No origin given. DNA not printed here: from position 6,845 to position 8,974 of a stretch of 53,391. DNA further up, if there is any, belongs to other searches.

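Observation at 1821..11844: Operon joining a phosphohistidine swivel protein to a three-part biotin carboxylase, beside IclR and acetoacetyl-CoA synthetase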

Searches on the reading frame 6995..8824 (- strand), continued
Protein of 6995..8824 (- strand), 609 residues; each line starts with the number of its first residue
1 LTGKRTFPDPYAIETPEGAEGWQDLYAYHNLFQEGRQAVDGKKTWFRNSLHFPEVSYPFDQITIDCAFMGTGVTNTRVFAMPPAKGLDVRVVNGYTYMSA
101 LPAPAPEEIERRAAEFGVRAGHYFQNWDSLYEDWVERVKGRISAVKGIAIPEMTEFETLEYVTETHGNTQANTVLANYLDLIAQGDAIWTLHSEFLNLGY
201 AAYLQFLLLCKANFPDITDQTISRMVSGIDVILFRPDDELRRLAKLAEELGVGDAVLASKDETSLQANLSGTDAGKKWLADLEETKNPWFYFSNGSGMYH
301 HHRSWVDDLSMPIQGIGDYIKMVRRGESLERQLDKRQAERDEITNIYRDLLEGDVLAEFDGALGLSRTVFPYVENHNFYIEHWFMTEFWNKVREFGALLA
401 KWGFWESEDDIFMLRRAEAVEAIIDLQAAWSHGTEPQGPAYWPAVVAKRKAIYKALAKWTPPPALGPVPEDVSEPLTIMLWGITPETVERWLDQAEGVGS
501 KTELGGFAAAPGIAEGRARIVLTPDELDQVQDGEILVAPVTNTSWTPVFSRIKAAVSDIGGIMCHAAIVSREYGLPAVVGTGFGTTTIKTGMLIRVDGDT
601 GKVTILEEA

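Call 18: find_related_loci(query=window:6995-8824:-, collection=genome_contigs, flank=10000)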
Query window:6995-8824:- (609 aa) in genome_contigs; peptide patterns used: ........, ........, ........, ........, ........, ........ (x = any residue, [..] = any of these).
191 stretches matched a pattern; 183 encode a relative of the query (tblastn E <= 1e-3); the best 80 are kept; 79 distinct loci.
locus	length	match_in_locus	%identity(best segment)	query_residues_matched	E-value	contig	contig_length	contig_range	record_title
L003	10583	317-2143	98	1-609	0e+0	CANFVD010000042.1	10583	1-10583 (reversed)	MAG: Actinobacteria bacterium isolate Jr-16oct17-3 genome assembly, contig: Jr-16oct17-C12036, whole genome shotgun sequ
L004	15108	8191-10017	97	1-609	0e+0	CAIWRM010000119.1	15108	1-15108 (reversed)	MAG: uncultured Microbacteriaceae bacterium isolate Loclat_bin-10091 genome assembly, contig: bin-10091:119/266, whole g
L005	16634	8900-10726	97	1-609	0e+0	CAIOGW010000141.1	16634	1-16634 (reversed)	MAG: uncultured Microbacteriaceae bacterium isolate Loclat_bin-19123 genome assembly, contig: bin-19123:141/212, whole g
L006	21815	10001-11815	89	5-609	0e+0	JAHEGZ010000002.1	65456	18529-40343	MAG: Aurantimicrobium sp. isolate Ww43 NODE_439_length_65456_cov_7.186393, whole genome shotgun sequence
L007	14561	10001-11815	87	4-608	0e+0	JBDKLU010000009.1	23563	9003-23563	MAG: Actinomycetota bacterium isolate hugercreek_2019_sw_WHONDRS-S19S_0044_B_bin.46 scaffold_1013100, whole genome shotg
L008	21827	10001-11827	86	1-609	0e+0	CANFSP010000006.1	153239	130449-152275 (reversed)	MAG: Actinobacteria bacterium isolate Jr-16oct17-285 genome assembly, contig: Jr-16oct17-C189, whole genome shotgun sequ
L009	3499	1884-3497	98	1-538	0e+0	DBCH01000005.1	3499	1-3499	MAG TPA_asm: Microbacteriaceae bacterium UBA963 UBA963_contig_78154, whole genome shotgun sequence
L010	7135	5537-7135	98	1-533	0e+0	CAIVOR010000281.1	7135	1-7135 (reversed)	MAG: uncultured Microbacteriaceae bacterium isolate Ki3-D3_bin-1000 genome assembly, contig: bin-1000:281/372, whole gen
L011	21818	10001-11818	86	4-609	0e+0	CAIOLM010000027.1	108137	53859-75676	MAG: uncultured Microbacteriaceae bacterium isolate MJ-2014_bin-0072 genome assembly, contig: bin-0072:27/44, whole geno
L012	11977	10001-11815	75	4-608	0e+0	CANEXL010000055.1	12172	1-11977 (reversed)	MAG: Microbacteriaceae bacterium isolate Jr-03apr18-52 genome assembly, contig: Jr-03apr18-C2599, whole genome shotgun s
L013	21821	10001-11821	75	2-608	0e+0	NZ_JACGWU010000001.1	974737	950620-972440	Alpinimonas psychrophila strain DSM 23737 Ga0264296_01, whole genome shotgun sequence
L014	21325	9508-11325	69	4-609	0e+0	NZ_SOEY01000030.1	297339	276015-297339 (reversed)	Cryobacterium glaciale strain HLT2-23 scaffold7, whole genome shotgun sequence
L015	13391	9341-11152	69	4-607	0e+0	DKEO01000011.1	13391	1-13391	MAG TPA_asm: Ferrimicrobium sp. UBA6820 UBA6820_contig_5585, whole genome shotgun sequence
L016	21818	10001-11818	69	4-609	0e+0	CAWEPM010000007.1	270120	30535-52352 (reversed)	MAG: uncultured Actinomycetota bacterium isolate MFD02242.bin.2.200 genome assembly, contig: contig_20159, whole genome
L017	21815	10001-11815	69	4-608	0e+0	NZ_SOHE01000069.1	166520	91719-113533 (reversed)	Cryobacterium frigoriphilum strain Hh14 scaffold18, whole genome shotgun sequence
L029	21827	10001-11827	69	1-609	0e+0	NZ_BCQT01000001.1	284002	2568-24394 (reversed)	Actinomadura macra NBRC 14102, whole genome shotgun sequence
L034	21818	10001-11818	58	4-608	0e+0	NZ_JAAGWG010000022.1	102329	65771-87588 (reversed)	Blastococcus saxobsidens strain 67B17 Scaffold17_1, whole genome shotgun sequence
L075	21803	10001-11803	47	5-608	0e+0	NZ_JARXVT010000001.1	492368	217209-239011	Aurantimicrobium minutum strain MWH-Bo1 Ga0505250_01, whole genome shotgun sequence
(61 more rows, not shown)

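Call 24: find_homologous_proteins(query=L013:11854-12954:+, max_evalue=1e-20)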
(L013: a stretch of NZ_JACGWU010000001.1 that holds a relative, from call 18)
Query L013:11854-12954:+ (367 aa): 4663 proteins with E <= 1e-20 among 8000 candidates; the best 120 are listed.
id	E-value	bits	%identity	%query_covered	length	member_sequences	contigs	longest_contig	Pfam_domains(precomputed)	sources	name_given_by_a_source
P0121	1.2e-231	786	97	100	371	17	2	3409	PF01326.25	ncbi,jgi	jgi:pyruvate,water dikinase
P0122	1.5e-174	599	73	100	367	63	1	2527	PF01326.25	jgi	jgi:pyruvate,water dikinase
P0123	1.2e-171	589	71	100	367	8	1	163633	PF01326.25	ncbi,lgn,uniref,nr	ncbi:PEP/pyruvate-binding domain-containing protein [Rhodococcus opacus]|uniref:PEP/pyruvate-binding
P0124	2.8e-170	585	73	99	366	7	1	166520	PF01326.25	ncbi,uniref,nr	ncbi:phosphoenolpyruvate synthase [Cryobacterium frigoriphilum]|uniref:Phosphoenolpyruvate synthase 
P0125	5.0e-169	580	71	100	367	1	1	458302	PF01326.25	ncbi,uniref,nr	ncbi:PEP/pyruvate-binding domain-containing protein [Rhodococcus sp. IEGM 1330]|uniref:PEP/pyruvate-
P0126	1.9e-168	579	71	100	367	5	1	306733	PF01326.25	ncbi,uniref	ncbi:PEP/pyruvate-binding domain-containing protein [Streptomyces sp. NPDC058683]|uniref:PEP/pyruvat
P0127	4.9e-168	577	70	99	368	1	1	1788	PF01326.25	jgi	jgi:pyruvate, water dikinase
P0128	2.3e-167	575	71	99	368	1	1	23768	PF01326.25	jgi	jgi:pyruvate,water dikinase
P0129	2.4e-167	575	72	100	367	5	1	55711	PF01326.25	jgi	-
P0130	3.4e-167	574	71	99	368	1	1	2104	PF01326.25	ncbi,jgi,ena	jgi:pyruvate,water dikinase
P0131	7.0e-166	570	70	99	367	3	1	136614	PF01326.25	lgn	-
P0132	9.7e-166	570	70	98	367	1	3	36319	PF01326.25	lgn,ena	-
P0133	1.2e-165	569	71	99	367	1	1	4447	PF01326.25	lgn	-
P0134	1.5e-165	569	71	99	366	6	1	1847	PF01326.25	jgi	jgi:pyruvate,water dikinase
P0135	9.3e-165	566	72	98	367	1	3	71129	PF01326.25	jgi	jgi:pyruvate,water dikinase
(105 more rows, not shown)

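Call 25: find_encoding_contigs(protein=P0122, flank=10000, max_places=8)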
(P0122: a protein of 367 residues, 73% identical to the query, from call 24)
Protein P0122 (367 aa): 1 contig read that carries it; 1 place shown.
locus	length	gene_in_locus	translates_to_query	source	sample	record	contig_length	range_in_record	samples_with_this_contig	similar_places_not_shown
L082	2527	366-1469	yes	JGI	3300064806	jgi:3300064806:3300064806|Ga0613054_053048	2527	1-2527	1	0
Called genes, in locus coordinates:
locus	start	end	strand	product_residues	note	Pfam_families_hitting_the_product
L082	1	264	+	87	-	?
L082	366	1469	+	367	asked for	PF01326:PPDK_N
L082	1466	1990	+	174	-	PF00364:Biotin_lipoyl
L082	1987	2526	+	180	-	?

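Call 29: find_homologous_proteins(query=L075:8864-9934:+, max_evalue=1e-30)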
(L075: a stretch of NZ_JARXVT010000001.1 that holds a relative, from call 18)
Query L075:8864-9934:+ (357 aa): 7994 proteins with E <= 1e-30 among 8000 candidates; the best 120 are listed.
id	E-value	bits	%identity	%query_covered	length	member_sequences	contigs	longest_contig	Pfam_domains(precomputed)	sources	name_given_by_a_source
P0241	1.4e-213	727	91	100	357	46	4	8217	PF01326.25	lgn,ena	-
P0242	3.0e-211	719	91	100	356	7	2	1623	PF01326.25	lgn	-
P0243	5.0e-206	702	87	100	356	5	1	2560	PF01326.25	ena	-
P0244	1.0e-205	701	89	100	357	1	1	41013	PF01326.25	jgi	-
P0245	1.2e-204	697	87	100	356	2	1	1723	PF01326.25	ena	-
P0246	1.7e-204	697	85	100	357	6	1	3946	PF01326.25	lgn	-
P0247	2.2e-203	693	87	99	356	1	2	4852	PF01326.25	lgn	-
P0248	2.7e-197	673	84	100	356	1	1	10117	PF01326.25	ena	-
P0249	4.9e-194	663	83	100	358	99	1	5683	PF01326.25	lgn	-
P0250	1.8e-189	648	81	100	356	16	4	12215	PF01326.25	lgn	-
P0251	7.7e-185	632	79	100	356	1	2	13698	PF01326.25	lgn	-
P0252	2.4e-184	631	79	99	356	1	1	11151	PF01326.25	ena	-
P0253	3.1e-182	624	78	100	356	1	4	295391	PF01326.25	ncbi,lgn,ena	-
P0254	3.2e-182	624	79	99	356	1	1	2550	PF01326.25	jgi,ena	-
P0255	2.6e-181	621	78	100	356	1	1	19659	PF01326.25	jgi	-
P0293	4.8e-177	607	76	100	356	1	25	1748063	PF01326.25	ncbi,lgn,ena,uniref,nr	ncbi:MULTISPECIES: PEP/pyruvate-binding domain-containing protein [Aurantimicrobium]|uniref:Phosphoe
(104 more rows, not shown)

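Call 30: find_encoding_contigs(protein=P0253, flank=10000, max_places=6)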
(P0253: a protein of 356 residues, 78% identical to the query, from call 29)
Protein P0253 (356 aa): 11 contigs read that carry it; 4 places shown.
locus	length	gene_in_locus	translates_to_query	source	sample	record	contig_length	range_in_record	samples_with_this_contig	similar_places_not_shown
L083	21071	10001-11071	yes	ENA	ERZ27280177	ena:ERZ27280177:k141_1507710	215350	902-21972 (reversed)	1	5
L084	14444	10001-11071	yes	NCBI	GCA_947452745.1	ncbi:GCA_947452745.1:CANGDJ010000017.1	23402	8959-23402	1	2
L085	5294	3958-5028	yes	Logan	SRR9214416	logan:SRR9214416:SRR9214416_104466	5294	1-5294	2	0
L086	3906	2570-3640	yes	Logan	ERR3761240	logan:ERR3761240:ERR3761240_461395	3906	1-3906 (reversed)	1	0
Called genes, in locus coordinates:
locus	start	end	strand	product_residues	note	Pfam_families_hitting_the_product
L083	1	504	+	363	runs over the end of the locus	PF01820:Dala_Dala_lig_N, PF02222:ATP-grasp, PF07478:Dala_Dala_lig_C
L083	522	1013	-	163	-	PF12028:DUF3515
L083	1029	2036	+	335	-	PF00586:AIRS, PF02769:AIRS_C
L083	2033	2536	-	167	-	PF03602:Cons_hypoth95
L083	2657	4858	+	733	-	PF17191:RecG_wedge, PF00270:DEAD, PF04851:ResIII, PF00271:Helicase_C, PF19833:RecG_dom3_C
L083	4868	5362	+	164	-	PF01467:CTP_transf_like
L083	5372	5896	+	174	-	PF02620:YceD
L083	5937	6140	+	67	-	PF01783:Ribosomal_L32p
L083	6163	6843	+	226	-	PF14622:Ribonucleas_3_3, PF00636:Ribonuclease_3, PF00035:dsrm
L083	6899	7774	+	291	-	PF01149:Fapy_DNA_glyco, PF06831:H2TH, PF06827:zf-FPG_IleRS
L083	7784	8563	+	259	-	PF09339:HTH_IclR, PF01614:IclR_C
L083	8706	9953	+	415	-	PF00067:p450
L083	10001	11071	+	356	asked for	PF01326:PPDK_N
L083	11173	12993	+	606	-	PF00391:PEP-utilizers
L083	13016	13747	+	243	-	PF01966:HD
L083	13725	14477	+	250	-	PF00106:adh_short, PF08659:KR, PF13561:adh_short_C2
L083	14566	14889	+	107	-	PF00111:Fer2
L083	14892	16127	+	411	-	PF00890:FAD_binding_2 (faint), PF01266:DAO (faint), PF05834:Lycopene_cycl (faint), PF07992:Pyr_redox_2, PF13738:Pyr_redox_3 (faint), PF00070:Pyr_redox, PF13450:NAD_binding_8 (weak), PF14759:Reductase_C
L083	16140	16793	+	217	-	PF01966:HD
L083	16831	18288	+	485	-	PF00171:Aldedh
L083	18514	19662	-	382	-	PF00083:Sugar_tr, PF07690:MFS_1, PF13347:MFS_2 (faint)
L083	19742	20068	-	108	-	PF09981:DUF2218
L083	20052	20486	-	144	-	PF12680:SnoaL_2 (weak)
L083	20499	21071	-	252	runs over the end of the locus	PF00106:adh_short, PF08659:KR (weak), PF13561:adh_short_C2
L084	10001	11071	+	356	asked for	PF01326:PPDK_N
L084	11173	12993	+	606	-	PF00391:PEP-utilizers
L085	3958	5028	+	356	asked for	PF01326:PPDK_N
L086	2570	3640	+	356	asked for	PF01326:PPDK_N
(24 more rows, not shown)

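Call 31: search_solved_structures(query=window:6995-8824:-, max_evalue=0.001)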
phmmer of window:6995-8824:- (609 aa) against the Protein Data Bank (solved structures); distinct sequences matched with E-value up to 0.001: 14.
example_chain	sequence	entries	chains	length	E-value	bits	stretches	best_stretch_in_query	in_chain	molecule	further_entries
5fbs_A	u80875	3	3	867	3.4e-24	88.6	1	504-606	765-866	Phosphoenolpyruvate synthase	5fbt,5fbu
5hv2_A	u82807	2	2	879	3.4e-24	88.6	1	504-606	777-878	Phosphoenolpyruvate synthase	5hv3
5hv1_A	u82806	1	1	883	3.4e-24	88.6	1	504-606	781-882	Phosphoenolpyruvate synthase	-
8a8e_A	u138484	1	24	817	6.4e-22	81.1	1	489-603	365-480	Phosphoenolpyruvate synthase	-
9dae_A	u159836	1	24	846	1.4e-20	76.7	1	501-603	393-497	Phosphoenolpyruvate synthase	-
2ols_A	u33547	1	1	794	3.5e-18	68.7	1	499-602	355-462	Phosphoenolpyruvate synthase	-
2e28_A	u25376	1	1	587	5.2e-09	38.5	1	514-603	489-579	Pyruvate kinase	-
5woy_A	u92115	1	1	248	1.1e-05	27.5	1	551-605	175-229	Phosphoenolpyruvate-protein phosphotransferase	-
3eza_A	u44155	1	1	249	3.3e-05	25.9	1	526-598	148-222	PHOSPHOTRANSFERASE SYSTEM, ENZYME I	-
1zym_A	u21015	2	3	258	3.7e-05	25.8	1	526-598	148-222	ENZYME I | Phosphoenolpyruvate-protein phosphotransferase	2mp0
1eza_A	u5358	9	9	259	3.7e-05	25.7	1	526-598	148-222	ENZYME I | PHOSPHOTRANSFERASE SYSTEM, ENZYME I | PROTEIN (PHOSPHOTRANSFER SYSTEM, ENZYME I)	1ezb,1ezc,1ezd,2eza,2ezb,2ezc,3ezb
2hro_A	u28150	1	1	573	9.6e-05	24.4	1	552-605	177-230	Phosphoenolpyruvate-protein phosphotransferase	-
2kx9_A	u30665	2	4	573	0.00022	23.2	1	526-598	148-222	Phosphoenolpyruvate-protein phosphotransferase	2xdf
2hwg_A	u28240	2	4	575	0.00022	23.2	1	526-598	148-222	Phosphoenolpyruvate-protein phosphotransferase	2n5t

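Call 45: search_protein_families(library=ncbifam, proteins=[L001:17377-19416:+, L034:17440-19400:+, L013:6973-9030:-], max_evalue=1e-50)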
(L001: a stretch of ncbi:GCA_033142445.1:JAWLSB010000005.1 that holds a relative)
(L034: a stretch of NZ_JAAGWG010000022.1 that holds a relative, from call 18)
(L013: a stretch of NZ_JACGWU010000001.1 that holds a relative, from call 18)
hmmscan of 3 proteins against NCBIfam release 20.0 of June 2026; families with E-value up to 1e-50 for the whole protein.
L001:17377-19416:+ (679 aa): 6 families
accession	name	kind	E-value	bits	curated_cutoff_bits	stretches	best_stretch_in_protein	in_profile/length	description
NF002937.0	PRK03584.1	subfamily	1.5e-252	839.6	639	1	10-661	3-653/657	acetoacetate--CoA ligase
TIGR01217.1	ac_ac_CoA_syn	equivalog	1.9e-227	756.6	520.9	1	13-659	5-647/652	acetoacetate--CoA ligase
NF001208.0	PRK00174.1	subfamily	3.9e-81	273.3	657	1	23-654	7-639/649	acetate--CoA ligase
TIGR02188.1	Ac_CoA_lig_AcsA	equivalog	5.7e-79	266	724.95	1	41-654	3-624/629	acetate--CoA ligase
NF007815.0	PRK10524.1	equivalog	8.3e-53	179.9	955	1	44-639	3-609/629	propionate--CoA ligase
TIGR02316.1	propion_prpE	equivalog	6.8e-51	173.6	827.4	1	45-639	3-608/628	propionate--CoA ligase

L034:17440-19400:+ (653 aa): 4 families
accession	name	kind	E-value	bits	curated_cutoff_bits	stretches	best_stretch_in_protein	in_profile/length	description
NF002937.0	PRK03584.1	subfamily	2.8e-240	799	639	1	6-643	4-647/657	acetoacetate--CoA ligase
TIGR01217.1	ac_ac_CoA_syn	equivalog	9.6e-221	734.4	520.9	1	8-640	5-640/652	acetoacetate--CoA ligase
NF001208.0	PRK00174.1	subfamily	8.8e-68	229.1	657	1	38-640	27-637/649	acetate--CoA ligase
TIGR02188.1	Ac_CoA_lig_AcsA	equivalog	1.4e-65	221.8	724.95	1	39-639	6-621/629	acetate--CoA ligase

L013:6973-9030:- (685 aa): 4 families
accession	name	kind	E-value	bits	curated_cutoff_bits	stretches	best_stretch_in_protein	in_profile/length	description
NF002937.0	PRK03584.1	subfamily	2.9e-221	736.2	639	1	16-678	12-652/657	acetoacetate--CoA ligase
TIGR01217.1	ac_ac_CoA_syn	equivalog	1e-193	645.1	520.9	1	19-673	14-643/652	acetoacetate--CoA ligase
NF001208.0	PRK00174.1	subfamily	6.6e-60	203.1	657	1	30-678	17-645/649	acetate--CoA ligase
TIGR02188.1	Ac_CoA_lig_AcsA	equivalog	6.6e-59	199.7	724.95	1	39-676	4-628/629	acetate--CoA ligase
